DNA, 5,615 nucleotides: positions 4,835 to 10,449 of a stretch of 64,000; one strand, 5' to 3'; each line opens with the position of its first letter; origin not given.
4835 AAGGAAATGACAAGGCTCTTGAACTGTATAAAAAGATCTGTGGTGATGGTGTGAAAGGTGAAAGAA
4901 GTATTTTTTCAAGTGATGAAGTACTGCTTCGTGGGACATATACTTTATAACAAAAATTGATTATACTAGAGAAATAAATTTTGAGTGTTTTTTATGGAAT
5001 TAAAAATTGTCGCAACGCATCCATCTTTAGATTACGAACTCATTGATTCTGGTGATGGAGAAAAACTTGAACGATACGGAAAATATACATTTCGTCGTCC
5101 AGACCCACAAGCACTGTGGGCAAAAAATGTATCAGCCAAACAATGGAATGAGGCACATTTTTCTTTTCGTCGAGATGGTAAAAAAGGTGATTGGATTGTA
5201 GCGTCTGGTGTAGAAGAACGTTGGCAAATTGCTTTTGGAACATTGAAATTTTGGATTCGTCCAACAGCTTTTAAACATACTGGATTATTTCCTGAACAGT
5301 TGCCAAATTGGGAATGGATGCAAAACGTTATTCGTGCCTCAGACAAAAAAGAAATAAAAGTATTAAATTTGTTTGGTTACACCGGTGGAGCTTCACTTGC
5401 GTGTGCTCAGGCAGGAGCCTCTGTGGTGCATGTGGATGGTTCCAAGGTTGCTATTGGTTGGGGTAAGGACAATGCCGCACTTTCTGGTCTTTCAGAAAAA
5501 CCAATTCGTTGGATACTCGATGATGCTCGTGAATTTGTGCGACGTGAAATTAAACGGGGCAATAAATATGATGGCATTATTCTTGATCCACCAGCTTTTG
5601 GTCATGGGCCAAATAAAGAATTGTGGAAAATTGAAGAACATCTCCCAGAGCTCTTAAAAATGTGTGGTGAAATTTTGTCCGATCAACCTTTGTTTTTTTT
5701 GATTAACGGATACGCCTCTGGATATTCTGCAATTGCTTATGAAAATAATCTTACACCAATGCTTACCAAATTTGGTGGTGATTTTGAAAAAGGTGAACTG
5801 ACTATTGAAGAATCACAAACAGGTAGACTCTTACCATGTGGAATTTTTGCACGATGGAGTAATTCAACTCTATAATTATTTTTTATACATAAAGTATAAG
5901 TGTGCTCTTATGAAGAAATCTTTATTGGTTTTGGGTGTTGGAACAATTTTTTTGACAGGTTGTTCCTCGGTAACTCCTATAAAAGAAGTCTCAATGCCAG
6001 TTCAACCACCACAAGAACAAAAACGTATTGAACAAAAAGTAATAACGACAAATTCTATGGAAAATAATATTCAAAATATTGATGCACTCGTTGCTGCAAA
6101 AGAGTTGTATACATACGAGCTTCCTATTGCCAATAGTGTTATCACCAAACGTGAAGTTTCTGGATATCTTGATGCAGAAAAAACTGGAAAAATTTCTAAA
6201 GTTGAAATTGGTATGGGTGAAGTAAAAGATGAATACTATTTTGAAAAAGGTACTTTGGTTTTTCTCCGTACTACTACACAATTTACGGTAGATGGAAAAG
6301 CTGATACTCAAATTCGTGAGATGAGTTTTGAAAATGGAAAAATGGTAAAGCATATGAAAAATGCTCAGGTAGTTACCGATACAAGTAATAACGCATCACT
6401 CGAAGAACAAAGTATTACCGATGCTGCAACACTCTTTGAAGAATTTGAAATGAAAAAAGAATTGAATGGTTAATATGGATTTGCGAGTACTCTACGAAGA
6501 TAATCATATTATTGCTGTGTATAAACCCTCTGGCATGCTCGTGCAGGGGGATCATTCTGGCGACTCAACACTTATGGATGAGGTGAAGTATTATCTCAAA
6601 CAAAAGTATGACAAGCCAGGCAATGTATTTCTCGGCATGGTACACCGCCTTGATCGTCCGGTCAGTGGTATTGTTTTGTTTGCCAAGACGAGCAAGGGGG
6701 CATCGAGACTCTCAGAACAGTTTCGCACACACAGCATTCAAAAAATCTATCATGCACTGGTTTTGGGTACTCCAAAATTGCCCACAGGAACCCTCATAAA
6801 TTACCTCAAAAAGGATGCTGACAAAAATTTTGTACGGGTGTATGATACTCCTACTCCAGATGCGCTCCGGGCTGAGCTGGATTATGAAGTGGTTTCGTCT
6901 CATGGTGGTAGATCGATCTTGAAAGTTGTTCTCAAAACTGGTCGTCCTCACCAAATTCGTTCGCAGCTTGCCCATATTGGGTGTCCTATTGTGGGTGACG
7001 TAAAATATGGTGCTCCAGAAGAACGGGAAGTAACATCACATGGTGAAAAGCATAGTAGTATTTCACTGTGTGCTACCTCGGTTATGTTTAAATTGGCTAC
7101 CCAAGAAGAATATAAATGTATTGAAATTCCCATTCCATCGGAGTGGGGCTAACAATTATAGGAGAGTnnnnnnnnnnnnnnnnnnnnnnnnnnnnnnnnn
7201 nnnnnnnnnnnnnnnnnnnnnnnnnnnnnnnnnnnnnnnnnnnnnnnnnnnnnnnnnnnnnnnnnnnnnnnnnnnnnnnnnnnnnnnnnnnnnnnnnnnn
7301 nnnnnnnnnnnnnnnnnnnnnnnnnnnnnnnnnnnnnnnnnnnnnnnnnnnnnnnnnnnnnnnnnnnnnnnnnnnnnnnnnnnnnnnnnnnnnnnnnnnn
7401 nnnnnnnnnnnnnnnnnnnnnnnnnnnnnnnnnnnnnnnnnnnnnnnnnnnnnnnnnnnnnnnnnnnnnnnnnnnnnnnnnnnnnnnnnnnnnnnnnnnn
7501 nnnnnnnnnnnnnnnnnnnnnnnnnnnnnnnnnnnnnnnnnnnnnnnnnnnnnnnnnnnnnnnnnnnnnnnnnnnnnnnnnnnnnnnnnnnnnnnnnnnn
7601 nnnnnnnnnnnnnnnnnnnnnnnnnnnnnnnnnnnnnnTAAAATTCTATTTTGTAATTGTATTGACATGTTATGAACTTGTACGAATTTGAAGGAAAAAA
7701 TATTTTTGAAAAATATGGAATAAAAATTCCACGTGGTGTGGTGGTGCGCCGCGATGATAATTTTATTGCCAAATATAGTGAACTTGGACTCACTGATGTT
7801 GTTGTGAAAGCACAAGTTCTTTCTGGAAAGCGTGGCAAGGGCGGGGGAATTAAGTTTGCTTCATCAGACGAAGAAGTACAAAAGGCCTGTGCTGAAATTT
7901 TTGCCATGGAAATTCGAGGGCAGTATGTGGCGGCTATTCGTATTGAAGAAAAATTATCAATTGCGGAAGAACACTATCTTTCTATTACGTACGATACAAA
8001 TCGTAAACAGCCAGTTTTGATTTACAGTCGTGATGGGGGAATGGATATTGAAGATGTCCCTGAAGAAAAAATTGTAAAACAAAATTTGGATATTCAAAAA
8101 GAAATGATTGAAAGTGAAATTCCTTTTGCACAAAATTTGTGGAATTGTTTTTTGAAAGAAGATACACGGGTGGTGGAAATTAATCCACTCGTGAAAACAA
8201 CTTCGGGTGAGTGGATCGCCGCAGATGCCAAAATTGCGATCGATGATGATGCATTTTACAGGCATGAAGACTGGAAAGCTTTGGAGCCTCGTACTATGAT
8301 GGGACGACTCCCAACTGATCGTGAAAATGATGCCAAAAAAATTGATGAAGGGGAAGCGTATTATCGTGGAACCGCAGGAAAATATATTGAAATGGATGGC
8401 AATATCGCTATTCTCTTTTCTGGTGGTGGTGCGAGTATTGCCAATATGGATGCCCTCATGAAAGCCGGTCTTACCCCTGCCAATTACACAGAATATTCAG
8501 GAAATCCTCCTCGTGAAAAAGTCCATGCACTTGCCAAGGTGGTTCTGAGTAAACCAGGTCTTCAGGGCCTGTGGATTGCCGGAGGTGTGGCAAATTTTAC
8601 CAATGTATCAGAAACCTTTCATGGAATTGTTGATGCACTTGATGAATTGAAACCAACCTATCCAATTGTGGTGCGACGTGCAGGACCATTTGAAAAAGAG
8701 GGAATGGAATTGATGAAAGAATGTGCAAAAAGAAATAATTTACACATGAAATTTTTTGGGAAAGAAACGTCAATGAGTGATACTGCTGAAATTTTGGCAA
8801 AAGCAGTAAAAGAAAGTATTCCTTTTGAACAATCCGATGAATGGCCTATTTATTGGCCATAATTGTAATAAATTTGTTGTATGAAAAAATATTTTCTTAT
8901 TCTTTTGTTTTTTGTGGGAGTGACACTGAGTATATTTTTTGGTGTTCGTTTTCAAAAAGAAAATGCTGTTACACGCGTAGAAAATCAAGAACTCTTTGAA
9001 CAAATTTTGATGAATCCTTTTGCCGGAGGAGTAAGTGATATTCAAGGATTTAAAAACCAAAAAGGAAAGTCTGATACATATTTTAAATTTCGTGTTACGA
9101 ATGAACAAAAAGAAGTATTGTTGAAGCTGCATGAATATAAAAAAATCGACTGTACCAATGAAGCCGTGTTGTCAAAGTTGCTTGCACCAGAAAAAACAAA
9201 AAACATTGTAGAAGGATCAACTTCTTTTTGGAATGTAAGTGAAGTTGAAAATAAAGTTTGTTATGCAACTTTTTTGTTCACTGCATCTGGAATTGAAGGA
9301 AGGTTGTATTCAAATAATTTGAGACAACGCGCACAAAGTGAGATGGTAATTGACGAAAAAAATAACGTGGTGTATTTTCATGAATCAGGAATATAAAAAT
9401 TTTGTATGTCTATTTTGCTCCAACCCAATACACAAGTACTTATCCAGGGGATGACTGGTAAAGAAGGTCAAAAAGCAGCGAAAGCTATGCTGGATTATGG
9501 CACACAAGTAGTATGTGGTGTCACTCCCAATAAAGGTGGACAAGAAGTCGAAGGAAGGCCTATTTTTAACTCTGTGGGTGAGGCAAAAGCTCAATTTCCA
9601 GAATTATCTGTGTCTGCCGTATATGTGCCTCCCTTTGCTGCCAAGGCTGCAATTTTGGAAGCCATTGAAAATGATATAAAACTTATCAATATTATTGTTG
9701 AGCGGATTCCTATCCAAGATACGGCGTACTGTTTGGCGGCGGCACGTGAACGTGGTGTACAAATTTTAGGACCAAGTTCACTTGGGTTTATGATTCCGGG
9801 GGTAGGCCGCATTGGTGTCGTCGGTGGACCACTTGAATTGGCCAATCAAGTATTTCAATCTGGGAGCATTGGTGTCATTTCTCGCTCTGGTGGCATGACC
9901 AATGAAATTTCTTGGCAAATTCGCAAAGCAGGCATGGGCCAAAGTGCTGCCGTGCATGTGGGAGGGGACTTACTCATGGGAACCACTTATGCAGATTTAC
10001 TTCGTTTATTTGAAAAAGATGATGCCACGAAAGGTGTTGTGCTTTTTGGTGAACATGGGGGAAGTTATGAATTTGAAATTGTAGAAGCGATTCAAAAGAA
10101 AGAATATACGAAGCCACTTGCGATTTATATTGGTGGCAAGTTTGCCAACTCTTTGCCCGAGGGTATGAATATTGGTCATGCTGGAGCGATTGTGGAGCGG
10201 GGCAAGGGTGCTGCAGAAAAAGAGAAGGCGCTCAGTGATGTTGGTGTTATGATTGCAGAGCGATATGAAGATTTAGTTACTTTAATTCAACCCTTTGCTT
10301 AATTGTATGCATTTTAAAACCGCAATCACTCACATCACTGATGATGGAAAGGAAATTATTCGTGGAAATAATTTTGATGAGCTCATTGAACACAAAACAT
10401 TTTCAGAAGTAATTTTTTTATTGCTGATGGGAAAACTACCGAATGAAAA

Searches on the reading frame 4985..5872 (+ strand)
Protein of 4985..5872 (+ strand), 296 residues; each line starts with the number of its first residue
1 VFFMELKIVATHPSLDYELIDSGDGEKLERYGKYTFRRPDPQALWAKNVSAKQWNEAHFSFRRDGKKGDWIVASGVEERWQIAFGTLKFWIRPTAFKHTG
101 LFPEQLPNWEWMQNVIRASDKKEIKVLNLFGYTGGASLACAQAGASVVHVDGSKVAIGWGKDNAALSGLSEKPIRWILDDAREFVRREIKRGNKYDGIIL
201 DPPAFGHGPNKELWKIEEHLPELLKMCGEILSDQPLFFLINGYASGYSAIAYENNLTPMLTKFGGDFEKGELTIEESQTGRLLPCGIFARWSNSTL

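Call 19: search_protein_families(library=pfam, proteins=[window:4985-5872:+], max_evalue=0.001)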
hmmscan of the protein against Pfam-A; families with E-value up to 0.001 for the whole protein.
window:4985-5872:+ (296 aa): 2 families
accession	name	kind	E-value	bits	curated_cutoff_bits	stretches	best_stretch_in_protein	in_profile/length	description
PF10672.15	Methyltrans_SAM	-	6.7e-16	58.8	27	1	62-231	68-235/286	S-adenosylmethionine-dependent methyltransferase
PF03602.21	Cons_hypoth95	-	9.3e-05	22.6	24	1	119-203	39-122/182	Conserved hypothetical protein 95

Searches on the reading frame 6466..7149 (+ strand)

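Call 19: search_protein_families(library=pfam, proteins=[window:6466-7149:+], max_evalue=0.001)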
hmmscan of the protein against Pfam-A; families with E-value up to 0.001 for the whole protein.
window:6466-7149:+ (228 aa): 1 family
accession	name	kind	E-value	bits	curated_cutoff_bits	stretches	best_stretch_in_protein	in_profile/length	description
PF00849.27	PseudoU_synth_2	-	1.8e-34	119.6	26.8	1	14-170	1-152/152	RNA pseudouridylate synthase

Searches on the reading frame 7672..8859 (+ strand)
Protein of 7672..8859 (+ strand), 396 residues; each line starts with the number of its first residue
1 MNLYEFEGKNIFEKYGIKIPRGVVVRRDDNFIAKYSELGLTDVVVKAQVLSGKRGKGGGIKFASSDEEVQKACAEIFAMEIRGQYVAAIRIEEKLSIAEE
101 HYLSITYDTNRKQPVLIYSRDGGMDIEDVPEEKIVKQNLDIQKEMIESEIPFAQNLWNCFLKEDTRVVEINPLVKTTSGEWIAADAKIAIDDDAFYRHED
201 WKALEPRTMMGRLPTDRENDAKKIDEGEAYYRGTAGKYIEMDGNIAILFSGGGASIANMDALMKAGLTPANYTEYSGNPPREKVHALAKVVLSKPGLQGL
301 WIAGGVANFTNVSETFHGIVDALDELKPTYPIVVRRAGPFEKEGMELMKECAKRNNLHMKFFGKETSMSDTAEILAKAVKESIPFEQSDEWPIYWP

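Call 18: list_cluster_members(proteins=[P0001, window:7672-8859:+, window:6466-7149:+, window:14899-15036:-, window:49692-52022:+])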
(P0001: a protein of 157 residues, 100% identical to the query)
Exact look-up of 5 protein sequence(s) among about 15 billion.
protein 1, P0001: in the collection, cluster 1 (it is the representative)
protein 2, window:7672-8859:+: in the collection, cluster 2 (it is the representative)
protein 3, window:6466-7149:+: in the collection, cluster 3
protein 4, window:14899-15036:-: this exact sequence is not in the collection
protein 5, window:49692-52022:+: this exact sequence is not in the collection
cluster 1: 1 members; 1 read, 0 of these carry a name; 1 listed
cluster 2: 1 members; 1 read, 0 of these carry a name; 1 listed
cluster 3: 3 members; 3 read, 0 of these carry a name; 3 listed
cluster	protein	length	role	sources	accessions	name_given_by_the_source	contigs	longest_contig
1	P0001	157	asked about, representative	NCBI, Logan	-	-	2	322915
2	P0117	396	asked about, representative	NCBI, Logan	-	-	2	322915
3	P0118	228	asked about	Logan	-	-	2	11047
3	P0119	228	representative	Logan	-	-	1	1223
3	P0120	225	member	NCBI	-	-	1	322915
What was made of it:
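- Tried and rejected: Organism naming via exact-cluster look-up returned no names (call 18).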

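Call 19: search_protein_families(library=pfam, proteins=[window:7672-8859:+], max_evalue=0.001)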
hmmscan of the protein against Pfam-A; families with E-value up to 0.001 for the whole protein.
window:7672-8859:+ (396 aa): 5 families
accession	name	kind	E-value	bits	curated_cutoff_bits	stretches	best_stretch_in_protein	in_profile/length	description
PF08442.15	ATP-grasp_2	-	7.3e-43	147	29.5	1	2-148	1-157/202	ATP-grasp domain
PF16114.10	Citrate_bind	-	1.2e-30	106.8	26.8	1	239-372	26-171/177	ATP citrate lyase citrate-binding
PF24948.1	Citrate_synth_N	-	5.2e-11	42.8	83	1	33-197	44-227/232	ATP-citrate synthase ATP-grasp domain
PF13549.11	ATP-grasp_5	-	6.2e-06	26.2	27.6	1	3-79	10-87/221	ATP-grasp domain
PF01071.24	GARS_A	-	0.0001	22.6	27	1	9-106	7-100/194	Phosphoribosylglycinamide synthetase, ATP-grasp (A) domain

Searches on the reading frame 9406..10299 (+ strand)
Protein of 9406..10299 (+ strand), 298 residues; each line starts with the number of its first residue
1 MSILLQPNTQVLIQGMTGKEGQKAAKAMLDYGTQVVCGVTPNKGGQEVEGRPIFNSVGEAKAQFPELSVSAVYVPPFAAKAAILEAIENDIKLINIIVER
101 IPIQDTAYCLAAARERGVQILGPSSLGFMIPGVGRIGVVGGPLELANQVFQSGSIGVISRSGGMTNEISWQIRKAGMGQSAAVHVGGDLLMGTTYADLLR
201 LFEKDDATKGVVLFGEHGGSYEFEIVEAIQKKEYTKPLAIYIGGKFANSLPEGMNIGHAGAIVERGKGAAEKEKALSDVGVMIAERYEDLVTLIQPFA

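Call 19: search_protein_families(library=pfam, proteins=[window:9406-10299:+], max_evalue=0.001)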
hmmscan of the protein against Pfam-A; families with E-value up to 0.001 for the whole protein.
window:9406-10299:+ (298 aa): 4 families
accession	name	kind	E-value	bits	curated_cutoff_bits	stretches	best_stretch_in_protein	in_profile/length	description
PF02629.25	CoA_binding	-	4.8e-22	79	22.3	1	8-98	3-95/97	CoA binding domain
PF00549.24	Ligase_CoA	-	5.4e-11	43.2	24.5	1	158-274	1-119/128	CoA-ligase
PF13607.11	Succ_CoA_lig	-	7.4e-10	39.2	27.4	1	153-295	2-136/138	Succinyl-CoA ligase like flavodoxin domain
PF13380.12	CoA_binding_2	-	2e-06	28.7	22.8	1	17-129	12-114/116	CoA binding domain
